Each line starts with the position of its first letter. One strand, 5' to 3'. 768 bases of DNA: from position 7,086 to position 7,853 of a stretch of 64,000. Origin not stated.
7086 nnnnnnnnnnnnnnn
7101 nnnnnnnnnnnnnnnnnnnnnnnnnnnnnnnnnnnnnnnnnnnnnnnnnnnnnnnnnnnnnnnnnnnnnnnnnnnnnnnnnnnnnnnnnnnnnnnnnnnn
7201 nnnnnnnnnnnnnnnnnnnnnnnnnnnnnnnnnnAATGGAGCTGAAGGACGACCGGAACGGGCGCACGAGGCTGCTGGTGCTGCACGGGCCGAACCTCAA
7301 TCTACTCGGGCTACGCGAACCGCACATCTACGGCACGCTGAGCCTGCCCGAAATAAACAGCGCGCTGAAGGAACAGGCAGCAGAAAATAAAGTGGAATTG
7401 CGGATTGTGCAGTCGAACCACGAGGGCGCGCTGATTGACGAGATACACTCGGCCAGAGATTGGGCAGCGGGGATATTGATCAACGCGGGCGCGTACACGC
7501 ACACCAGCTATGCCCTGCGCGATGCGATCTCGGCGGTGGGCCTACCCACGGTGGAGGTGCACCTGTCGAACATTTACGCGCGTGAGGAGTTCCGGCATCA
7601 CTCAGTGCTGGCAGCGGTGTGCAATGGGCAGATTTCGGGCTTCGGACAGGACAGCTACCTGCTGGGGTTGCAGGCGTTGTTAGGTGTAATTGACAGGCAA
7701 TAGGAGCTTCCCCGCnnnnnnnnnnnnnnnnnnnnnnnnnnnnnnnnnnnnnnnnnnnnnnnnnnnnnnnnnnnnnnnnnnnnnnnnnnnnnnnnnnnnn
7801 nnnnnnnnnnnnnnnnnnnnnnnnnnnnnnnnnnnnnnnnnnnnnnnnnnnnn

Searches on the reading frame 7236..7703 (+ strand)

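Call 41: search_protein_families(library=pfam, proteins=[window:7236-7703:+], max_evalue=0.00001)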
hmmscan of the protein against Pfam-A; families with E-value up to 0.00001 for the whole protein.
window:7236-7703:+ (155 aa): 1 family
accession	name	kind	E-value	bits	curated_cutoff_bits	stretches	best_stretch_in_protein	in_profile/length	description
PF01220.24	DHquinase_II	-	1.8e-60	203.1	23.3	1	13-148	2-137/138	Dehydroquinase class II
